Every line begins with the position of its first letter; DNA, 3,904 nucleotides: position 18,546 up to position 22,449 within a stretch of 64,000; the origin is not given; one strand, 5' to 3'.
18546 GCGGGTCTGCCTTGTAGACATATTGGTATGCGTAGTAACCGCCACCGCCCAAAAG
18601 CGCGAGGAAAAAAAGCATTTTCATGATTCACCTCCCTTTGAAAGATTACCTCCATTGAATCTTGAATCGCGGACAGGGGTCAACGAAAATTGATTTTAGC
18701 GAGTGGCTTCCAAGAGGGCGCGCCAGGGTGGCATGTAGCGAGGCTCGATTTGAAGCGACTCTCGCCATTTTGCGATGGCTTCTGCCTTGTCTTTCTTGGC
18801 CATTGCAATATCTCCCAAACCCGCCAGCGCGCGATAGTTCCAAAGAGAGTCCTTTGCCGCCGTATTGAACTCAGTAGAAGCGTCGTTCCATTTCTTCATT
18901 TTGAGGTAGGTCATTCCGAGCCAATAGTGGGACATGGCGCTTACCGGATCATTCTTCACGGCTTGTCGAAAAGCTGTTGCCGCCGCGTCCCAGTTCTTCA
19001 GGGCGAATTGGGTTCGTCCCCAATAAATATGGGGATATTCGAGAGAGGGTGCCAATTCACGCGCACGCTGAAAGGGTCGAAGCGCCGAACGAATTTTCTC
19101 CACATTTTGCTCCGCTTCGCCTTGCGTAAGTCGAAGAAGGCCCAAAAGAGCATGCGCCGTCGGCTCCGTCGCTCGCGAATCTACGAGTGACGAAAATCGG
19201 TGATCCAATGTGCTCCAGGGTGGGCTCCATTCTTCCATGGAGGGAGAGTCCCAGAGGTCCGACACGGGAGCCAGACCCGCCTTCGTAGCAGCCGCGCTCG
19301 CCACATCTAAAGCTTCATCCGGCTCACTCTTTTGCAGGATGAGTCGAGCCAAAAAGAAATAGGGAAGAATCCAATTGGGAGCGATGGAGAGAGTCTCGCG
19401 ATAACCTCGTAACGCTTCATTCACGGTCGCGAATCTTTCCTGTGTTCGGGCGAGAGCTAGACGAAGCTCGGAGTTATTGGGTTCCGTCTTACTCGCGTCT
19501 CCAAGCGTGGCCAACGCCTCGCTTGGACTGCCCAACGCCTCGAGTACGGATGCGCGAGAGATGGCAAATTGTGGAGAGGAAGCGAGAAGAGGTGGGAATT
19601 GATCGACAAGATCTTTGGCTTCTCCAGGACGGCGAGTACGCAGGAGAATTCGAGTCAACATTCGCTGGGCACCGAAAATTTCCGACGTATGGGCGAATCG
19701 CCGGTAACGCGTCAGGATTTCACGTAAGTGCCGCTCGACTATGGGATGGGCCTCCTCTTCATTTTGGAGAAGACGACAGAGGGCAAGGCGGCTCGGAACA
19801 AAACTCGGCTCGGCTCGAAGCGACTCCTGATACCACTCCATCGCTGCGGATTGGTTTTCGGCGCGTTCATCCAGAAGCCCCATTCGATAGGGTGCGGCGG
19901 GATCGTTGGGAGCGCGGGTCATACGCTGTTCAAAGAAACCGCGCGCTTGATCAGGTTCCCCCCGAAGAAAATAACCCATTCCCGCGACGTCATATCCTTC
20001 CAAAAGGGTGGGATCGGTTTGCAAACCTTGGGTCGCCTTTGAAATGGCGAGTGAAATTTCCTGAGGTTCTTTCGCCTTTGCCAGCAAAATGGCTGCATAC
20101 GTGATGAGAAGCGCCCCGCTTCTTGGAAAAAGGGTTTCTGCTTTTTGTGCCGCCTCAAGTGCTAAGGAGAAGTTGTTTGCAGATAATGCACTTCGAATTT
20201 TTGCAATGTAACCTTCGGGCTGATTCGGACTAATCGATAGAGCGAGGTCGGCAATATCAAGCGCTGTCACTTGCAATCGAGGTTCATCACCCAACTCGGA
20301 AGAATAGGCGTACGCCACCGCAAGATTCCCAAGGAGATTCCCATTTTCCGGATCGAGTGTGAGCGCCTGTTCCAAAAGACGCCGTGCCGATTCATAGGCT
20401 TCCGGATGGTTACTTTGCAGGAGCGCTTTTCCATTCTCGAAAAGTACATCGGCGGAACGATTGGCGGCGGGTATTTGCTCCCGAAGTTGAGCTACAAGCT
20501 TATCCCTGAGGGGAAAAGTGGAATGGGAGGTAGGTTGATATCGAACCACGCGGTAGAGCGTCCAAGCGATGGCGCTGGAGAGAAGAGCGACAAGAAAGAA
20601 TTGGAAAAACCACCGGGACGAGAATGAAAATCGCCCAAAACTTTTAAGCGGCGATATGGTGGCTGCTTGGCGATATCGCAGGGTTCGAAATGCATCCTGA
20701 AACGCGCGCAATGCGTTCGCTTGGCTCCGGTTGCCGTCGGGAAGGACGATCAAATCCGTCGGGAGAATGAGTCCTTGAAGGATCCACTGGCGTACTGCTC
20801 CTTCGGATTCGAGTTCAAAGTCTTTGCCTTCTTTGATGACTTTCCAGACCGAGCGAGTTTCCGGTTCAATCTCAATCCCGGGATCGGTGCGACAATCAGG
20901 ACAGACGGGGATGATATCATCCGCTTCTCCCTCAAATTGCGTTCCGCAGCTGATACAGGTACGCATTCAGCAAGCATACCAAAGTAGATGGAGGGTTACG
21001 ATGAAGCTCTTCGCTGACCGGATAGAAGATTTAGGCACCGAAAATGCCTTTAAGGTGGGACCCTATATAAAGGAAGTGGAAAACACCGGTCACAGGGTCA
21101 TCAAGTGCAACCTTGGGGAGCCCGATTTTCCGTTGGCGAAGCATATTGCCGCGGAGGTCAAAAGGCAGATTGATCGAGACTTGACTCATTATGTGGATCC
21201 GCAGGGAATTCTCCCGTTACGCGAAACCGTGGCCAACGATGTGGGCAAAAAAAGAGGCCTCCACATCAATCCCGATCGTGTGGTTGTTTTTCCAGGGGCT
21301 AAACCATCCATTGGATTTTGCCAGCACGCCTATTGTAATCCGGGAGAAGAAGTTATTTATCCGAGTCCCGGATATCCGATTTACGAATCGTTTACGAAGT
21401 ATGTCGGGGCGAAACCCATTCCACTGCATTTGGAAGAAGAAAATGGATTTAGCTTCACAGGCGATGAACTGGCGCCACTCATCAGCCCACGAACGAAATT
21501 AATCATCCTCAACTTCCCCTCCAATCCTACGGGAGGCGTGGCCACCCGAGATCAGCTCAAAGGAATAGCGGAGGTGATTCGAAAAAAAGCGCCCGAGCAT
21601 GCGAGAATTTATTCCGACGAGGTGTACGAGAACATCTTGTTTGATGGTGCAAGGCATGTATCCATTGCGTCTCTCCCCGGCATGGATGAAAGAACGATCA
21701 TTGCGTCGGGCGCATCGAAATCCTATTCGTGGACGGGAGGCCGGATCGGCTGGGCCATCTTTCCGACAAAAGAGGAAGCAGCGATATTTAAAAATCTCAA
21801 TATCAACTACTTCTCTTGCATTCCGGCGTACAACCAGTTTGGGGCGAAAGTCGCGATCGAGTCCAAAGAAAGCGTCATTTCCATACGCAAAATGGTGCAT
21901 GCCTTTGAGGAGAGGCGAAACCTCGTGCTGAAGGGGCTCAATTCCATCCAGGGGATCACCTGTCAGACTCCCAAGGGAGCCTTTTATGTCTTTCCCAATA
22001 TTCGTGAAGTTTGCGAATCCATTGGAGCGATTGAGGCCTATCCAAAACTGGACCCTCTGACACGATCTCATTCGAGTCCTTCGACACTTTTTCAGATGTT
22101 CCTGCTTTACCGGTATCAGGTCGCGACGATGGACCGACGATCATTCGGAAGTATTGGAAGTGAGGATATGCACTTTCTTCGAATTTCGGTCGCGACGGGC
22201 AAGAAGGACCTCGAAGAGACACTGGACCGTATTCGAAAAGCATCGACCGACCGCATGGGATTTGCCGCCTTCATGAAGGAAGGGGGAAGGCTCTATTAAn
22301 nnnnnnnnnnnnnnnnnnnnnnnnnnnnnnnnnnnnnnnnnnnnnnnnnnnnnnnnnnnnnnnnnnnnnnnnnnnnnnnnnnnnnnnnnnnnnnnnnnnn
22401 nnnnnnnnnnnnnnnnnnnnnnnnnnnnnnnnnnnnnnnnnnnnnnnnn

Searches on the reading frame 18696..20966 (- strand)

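Call 79: search_protein_families(library=pfam, proteins=[window:18696-20966:-], max_evalue=0.000001)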
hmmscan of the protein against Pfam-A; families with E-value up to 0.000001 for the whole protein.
window:18696-20966:- (756 aa): 11 families
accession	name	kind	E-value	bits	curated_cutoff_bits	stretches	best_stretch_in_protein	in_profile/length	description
PF07719.23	TPR_2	-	2.7e-25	86.8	27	0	712-743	2-33/34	Tetratricopeptide repeat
PF13428.12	TPR_14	-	3.1e-21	74.1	23.5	0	469-507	5-43/44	Tetratricopeptide repeat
PF14559.12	TPR_19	-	4.2e-20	72.3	25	0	190-219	6-35/68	Tetratricopeptide repeat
PF23914.1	TPR_CcmH_CycH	-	2.6e-16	60.3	42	0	242-355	36-154/158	Cytochrome c-type biogenesis protein H TPR domain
PF13432.12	TPR_16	-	1.3e-15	57.9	32.7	0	650-688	4-42/65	Tetratricopeptide repeat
PF13414.12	TPR_11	-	6.8e-15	54.9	26.8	0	650-690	1-41/42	TPR repeat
PF00515.34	TPR_1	-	1.2e-14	53.9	27.8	0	712-744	2-34/34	Tetratricopeptide repeat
PF13431.12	TPR_17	-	3.2e-11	43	24.4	0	665-696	1-32/34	Tetratricopeptide repeat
PF12895.13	ANAPC3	-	8.2e-11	42.5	27.2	0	647-699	26-78/82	Anaphase-promoting complex, cyclosome, subunit 3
PF13181.12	TPR_8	-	5.4e-08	32.8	25.7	0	712-742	2-32/34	Tetratricopeptide repeat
PF24575.1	TPR_Slam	-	8.5e-08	33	35.2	0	360-404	51-95/104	Surface lipoprotein assembly modifier, N-terminal TPR repeats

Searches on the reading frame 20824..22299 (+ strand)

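Call 79: search_protein_families(library=pfam, proteins=[window:20824-22299:+], max_evalue=0.000001)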
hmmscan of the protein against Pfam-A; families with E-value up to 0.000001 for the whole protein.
window:20824-22299:+ (491 aa): 1 family
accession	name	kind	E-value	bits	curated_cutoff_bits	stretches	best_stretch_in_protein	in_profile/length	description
PF00155.27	Aminotran_1_2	-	4.9e-51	174.4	19.7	1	92-470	3-361/361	Aminotransferase class I and II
